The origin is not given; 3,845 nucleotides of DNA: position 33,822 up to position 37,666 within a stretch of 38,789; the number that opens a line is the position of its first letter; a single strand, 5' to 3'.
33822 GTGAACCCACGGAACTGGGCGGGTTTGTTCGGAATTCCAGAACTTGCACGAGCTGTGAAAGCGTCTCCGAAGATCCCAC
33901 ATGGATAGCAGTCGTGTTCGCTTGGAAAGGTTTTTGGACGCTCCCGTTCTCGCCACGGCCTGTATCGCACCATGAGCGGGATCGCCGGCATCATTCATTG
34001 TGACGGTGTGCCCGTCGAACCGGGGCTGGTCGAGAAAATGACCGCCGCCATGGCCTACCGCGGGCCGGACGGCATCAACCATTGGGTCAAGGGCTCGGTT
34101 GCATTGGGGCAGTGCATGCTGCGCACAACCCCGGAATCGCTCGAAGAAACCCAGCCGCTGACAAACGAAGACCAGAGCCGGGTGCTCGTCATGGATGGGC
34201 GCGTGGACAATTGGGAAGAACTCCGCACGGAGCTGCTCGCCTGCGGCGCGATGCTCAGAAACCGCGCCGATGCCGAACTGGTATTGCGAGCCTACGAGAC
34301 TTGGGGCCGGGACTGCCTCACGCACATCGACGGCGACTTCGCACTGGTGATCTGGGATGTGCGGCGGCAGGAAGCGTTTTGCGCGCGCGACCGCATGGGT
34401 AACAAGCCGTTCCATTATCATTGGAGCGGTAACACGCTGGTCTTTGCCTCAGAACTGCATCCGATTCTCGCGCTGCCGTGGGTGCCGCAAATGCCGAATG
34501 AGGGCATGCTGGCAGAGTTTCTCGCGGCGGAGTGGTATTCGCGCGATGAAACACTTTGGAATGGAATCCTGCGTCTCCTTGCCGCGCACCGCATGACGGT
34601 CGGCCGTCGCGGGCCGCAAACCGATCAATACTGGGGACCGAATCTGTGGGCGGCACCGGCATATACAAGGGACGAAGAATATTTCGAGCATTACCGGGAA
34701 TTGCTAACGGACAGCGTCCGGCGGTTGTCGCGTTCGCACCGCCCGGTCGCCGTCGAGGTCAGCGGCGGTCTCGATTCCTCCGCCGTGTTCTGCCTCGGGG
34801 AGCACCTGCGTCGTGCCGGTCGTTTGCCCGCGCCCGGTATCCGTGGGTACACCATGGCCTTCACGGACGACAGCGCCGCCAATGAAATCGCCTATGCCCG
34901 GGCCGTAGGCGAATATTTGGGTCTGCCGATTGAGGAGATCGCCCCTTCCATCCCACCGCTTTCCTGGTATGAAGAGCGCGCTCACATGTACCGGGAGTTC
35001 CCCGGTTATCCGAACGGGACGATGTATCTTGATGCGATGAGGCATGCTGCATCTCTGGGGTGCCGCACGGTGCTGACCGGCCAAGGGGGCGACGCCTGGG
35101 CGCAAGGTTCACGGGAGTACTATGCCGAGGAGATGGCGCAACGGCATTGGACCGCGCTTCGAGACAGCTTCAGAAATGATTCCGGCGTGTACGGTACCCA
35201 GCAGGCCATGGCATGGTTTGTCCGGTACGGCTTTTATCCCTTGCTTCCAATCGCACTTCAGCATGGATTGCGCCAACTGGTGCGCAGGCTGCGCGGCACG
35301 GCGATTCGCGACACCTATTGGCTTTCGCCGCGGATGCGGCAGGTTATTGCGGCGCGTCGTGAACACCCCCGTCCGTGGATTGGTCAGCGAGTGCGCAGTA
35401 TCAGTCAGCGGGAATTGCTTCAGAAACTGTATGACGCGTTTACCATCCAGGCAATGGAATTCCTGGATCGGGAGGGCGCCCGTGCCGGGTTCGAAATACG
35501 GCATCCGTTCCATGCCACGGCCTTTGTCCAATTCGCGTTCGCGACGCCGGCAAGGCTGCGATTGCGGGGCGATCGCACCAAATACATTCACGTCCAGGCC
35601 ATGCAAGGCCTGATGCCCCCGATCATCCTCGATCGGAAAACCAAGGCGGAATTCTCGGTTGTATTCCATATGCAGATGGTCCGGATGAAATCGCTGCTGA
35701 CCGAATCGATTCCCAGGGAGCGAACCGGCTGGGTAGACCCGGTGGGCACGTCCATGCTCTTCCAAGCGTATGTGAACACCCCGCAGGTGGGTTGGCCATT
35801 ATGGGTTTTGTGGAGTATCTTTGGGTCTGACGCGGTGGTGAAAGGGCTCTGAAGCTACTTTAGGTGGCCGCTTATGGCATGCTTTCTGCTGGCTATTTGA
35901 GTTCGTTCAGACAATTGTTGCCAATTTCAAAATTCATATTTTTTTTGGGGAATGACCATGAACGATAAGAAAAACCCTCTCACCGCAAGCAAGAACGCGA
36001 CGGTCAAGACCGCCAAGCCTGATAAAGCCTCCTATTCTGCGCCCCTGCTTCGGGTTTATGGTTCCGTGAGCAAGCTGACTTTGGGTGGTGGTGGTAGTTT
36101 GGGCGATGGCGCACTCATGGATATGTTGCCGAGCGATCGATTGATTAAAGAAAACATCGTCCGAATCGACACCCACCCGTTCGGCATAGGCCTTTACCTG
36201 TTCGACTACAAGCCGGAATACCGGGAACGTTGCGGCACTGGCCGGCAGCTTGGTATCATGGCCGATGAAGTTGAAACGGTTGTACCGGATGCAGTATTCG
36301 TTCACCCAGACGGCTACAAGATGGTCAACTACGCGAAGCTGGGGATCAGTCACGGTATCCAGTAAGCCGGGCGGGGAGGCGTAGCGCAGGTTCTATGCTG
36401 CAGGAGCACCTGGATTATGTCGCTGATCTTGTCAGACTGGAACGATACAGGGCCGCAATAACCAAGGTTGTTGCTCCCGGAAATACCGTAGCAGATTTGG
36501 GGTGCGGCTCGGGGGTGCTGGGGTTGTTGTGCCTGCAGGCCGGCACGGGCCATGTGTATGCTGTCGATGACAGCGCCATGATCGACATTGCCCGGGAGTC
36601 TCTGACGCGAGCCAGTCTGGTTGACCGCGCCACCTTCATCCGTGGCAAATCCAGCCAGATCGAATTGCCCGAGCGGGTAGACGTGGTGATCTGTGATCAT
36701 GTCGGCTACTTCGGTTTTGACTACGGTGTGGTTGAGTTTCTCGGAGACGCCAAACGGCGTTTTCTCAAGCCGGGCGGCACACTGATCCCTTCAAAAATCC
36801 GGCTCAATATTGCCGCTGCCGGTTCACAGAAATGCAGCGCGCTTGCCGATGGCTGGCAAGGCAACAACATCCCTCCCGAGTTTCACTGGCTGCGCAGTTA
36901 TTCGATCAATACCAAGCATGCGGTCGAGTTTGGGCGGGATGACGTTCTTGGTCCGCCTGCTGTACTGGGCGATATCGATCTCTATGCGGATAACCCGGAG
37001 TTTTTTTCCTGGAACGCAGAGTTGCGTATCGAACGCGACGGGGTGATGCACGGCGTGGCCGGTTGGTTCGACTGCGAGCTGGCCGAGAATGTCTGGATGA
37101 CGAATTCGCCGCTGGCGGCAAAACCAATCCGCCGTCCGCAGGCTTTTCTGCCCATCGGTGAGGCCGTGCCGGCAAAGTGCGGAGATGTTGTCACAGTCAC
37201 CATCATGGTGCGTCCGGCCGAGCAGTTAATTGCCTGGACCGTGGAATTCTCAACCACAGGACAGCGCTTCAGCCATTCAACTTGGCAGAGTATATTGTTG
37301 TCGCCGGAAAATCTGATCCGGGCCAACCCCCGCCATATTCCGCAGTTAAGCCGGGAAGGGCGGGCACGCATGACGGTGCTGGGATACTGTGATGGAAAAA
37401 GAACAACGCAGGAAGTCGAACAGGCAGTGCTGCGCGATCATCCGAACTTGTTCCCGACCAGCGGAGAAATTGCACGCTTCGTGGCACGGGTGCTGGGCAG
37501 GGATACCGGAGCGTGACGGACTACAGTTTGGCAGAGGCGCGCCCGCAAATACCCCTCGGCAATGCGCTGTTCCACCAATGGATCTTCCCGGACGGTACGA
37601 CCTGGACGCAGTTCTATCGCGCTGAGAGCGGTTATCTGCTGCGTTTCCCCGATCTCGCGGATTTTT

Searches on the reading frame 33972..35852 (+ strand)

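Call 21: search_protein_families(library=pfam, proteins=[window:33972-35852:+], max_evalue=0.001)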
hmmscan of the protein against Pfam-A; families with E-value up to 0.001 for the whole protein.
window:33972-35852:+ (626 aa): 4 families
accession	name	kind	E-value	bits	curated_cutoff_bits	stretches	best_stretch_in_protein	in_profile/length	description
PF00733.27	Asn_synthase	-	2.6e-38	133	21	1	241-611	2-343/354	Asparagine synthase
PF13537.11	GATase_7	-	2.6e-32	111.9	25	1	57-166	10-122/123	Glutamine amidotransferase domain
PF13522.11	GATase_6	-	3.4e-30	105.2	27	1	32-161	1-130/130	Glutamine amidotransferase domain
PF12481.13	DUF3700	-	0.00048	20.1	27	1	96-161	99-171/228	Aluminium induced protein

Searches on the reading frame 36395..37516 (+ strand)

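Call 21: search_protein_families(library=pfam, proteins=[window:36395-37516:+], max_evalue=0.001)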
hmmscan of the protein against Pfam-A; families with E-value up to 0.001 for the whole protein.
window:36395-37516:+ (373 aa): 8 families
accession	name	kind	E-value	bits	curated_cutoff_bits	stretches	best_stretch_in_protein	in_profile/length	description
PF13649.12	Methyltransf_25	-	1.2e-10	42.4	27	1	32-128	1-97/97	Methyltransferase domain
PF06325.19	PrmA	-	7.3e-09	36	22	1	21-135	154-261/296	Ribosomal protein L11 methyltransferase (PrmA)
PF13847.12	Methyltransf_31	-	1.4e-08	35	27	1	29-136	4-113/145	Methyltransferase domain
PF08241.18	Methyltransf_11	-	7.4e-08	33.4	21.2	1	34-131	2-94/95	Methyltransferase domain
PF05175.20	MTS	-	3.6e-07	30.4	23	1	29-130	32-136/170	Methyltransferase small domain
PF22528.1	PRMT_C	-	2.2e-06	28.2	27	1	179-277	46-148/164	Arginine methyltransferase oligomerization subdomain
PF08242.18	Methyltransf_12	-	0.00021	22.4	30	1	34-130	2-98/98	Methyltransferase domain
PF01728.25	FtsJ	-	0.0004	20.8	24.1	1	25-101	18-98/181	FtsJ-like methyltransferase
